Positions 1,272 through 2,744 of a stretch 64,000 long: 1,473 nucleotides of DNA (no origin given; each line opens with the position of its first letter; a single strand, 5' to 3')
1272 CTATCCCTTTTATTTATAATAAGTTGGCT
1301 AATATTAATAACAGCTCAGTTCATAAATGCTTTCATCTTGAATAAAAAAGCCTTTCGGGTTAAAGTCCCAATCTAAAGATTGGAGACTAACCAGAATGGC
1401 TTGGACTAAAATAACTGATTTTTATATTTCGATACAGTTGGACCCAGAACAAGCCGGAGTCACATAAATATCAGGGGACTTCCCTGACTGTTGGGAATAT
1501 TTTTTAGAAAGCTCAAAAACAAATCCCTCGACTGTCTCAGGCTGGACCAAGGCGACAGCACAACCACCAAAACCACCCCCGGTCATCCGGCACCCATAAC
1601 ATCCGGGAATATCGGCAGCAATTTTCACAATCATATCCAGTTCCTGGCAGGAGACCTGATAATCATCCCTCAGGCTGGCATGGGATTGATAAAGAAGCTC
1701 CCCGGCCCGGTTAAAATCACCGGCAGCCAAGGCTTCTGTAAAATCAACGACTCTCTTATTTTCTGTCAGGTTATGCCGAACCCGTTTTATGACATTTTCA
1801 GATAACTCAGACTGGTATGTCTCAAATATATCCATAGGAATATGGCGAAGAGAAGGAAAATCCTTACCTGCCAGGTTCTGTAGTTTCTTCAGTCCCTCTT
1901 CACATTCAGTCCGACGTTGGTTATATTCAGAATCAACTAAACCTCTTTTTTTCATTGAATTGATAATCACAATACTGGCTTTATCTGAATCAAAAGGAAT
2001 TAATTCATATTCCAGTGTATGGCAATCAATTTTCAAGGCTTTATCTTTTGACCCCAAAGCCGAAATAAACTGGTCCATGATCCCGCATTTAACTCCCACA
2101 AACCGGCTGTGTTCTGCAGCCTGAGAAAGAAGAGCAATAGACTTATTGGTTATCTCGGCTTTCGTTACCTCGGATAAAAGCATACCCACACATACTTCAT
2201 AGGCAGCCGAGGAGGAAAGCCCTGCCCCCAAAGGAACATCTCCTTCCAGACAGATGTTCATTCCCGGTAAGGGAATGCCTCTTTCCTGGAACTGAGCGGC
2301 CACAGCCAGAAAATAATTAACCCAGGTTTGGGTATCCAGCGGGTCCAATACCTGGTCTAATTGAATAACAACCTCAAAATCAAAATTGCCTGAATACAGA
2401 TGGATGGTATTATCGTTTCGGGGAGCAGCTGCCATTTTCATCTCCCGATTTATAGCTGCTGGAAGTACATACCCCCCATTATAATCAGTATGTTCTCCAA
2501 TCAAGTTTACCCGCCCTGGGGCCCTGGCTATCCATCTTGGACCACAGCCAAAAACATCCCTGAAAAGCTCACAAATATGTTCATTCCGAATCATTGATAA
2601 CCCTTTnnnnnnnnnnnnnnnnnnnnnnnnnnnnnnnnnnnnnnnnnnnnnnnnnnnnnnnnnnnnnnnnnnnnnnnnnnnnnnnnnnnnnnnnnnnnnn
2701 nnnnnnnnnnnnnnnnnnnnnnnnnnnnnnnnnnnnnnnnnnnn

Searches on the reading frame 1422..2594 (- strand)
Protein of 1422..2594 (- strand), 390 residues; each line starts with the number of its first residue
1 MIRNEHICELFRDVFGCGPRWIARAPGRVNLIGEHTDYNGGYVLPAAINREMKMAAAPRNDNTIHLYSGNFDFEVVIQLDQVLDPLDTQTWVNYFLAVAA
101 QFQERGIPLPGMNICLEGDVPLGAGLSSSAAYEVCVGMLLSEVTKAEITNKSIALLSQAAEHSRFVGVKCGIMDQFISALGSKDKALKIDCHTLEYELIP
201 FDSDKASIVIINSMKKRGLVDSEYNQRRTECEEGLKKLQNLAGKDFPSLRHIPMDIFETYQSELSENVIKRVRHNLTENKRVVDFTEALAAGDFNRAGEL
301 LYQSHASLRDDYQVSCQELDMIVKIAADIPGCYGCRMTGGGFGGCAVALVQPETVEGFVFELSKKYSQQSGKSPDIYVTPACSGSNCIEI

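Call 51: find_encoding_contigs(protein=window:1422-2594:-, flank=10000, max_places=3)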
Protein window:1422-2594:- (390 aa): 2 contigs read that carry it; 2 places shown.
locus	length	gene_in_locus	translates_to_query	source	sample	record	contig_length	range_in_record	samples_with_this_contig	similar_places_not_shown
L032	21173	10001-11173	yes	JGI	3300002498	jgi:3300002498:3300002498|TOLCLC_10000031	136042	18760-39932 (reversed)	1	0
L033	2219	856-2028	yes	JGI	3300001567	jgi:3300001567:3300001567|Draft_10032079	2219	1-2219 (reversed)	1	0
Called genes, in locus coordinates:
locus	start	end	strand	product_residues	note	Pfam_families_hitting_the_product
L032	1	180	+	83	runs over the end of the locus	-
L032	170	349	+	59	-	-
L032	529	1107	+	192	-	PF07963:N_methyl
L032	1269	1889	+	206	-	PF07963:N_methyl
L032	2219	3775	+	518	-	-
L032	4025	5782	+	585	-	-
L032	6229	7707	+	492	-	-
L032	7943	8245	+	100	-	PF03956:Lys_export (weak)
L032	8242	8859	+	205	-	PF03956:Lys_export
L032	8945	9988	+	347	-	PF01087:GalP_UDP_transf, PF02744:GalP_UDP_tr_C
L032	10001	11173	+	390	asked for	PF10509:GalKase_gal_bdg, PF00288:GHMP_kinases_N, PF08544:GHMP_kinases_C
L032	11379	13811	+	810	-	PF10101:DUF2339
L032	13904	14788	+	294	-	PF00722:Glyco_hydro_16, PF26113:GH16_XgeA, PF03935:SKN1_KRE6_Sbg1 (weak)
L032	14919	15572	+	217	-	PF00210:Ferritin, PF02915:Rubrerythrin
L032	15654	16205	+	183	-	PF09990:DUF2231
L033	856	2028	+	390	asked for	PF10509:GalKase_gal_bdg, PF00288:GHMP_kinases_N, PF08544:GHMP_kinases_C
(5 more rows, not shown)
